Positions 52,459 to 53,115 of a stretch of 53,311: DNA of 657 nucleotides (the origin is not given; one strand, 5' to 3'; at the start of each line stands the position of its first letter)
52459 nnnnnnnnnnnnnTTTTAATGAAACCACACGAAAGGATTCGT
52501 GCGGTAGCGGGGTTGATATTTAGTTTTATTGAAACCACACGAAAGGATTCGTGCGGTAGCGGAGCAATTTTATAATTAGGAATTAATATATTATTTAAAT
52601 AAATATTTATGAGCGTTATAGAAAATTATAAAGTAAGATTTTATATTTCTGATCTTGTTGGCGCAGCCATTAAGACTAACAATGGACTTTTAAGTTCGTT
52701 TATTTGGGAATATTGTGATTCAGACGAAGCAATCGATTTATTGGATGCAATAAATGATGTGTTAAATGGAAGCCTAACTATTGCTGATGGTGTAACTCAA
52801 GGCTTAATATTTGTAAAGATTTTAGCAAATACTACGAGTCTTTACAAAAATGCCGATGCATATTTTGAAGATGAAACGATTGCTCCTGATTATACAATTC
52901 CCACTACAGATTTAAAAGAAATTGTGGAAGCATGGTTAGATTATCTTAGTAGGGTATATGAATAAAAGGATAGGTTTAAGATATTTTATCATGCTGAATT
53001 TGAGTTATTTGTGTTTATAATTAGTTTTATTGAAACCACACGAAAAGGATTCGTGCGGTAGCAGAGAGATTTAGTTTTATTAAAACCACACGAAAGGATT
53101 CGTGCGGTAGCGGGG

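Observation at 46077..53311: Hairpin-repeat-punctuated cassette array with a resident RAYT: a possible REP/Y1-transposase-based gene-capture platform for TA, Abi and immunity-like cargo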

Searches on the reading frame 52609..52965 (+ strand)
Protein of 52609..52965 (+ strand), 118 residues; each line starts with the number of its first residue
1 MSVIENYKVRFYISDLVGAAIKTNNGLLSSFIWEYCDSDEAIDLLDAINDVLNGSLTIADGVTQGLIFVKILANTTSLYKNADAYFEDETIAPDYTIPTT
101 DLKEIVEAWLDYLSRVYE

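Call 6: search_protein_families(library=pfam, proteins=[window:52609-52965:+], max_evalue=0.01)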
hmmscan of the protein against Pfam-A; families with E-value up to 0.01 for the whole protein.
window:52609-52965:+ (118 aa): 0 families

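Call 19: find_encoding_contigs(protein=window:52609-52965:+, flank=10000, max_places=10)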
Protein window:52609-52965:+ (118 aa): no gene with exactly this product is on record in the collection.

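Call 20: search_protein_families(library=ncbifam, proteins=[window:52609-52965:+], max_evalue=0.01)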
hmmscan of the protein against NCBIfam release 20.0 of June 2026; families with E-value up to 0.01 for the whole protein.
window:52609-52965:+ (118 aa): 0 families

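Call 24: find_homologous_proteins(query=window:52609-52965:+, max_evalue=0.001)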
Query window:52609-52965:+ (118 aa): 3 proteins with E <= 0.001 among 7 candidates.
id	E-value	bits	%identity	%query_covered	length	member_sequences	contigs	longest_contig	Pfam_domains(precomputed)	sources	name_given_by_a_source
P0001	4.9e-70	251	100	100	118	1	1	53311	-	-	-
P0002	8.6e-56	205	82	100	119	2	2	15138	-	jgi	jgi:hypothetical protein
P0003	3.4e-25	106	68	69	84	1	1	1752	-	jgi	jgi:hypothetical protein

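Call 25: find_encoding_contigs(protein=P0002, flank=10000, max_places=6)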
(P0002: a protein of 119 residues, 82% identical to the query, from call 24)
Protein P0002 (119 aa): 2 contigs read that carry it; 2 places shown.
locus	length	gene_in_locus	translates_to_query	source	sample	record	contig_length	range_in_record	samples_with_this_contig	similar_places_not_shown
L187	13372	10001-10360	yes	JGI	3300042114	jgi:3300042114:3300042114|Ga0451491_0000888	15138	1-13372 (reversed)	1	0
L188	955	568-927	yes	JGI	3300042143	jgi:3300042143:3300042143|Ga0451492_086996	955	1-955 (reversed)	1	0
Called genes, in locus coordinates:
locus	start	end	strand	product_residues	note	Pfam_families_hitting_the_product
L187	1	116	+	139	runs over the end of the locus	PF02566:OsmC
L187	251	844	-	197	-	-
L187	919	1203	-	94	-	-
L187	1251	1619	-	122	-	-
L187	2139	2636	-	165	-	PF00578:AhpC-TSA, PF08534:Redoxin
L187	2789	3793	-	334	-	PF00483:NTP_transferase, PF12804:NTP_transf_3 (weak), PF25084:LbH_EIF2B, PF24894:Hexapep_GlmU (faint), PF25087:GMPPB_C (weak)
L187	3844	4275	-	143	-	PF00692:dUTPase, PF22769:DCD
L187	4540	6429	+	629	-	PF14938:SNAP (faint), PF00515:TPR_1 (faint), PF07719:TPR_2 (faint), PF13181:TPR_8 (faint), PF13374:TPR_10 (faint), PF13424:TPR_12, PF07730:HisKA_3, PF02518:HATPase_c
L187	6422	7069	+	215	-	PF00072:Response_reg, PF00196:GerE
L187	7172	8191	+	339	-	-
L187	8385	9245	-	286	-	PF03544:TonB_C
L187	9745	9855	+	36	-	-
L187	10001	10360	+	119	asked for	-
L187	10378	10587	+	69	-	-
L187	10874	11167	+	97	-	-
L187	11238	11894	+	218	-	-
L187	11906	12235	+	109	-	-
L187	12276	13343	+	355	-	PF12762:DDE_Tnp_IS1595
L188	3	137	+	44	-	?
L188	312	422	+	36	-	-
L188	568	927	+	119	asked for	-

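Call 26: find_encoding_contigs(protein=P0003, flank=10000, max_places=6)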
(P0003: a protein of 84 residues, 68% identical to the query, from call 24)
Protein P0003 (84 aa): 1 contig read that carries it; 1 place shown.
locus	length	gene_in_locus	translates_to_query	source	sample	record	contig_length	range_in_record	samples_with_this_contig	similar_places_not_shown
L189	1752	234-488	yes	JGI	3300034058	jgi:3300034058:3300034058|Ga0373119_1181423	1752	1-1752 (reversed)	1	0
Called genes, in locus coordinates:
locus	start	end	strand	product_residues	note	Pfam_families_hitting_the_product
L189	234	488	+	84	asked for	-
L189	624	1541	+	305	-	PF12760:Zn_ribbon_IS1595 (weak), PF12762:DDE_Tnp_IS1595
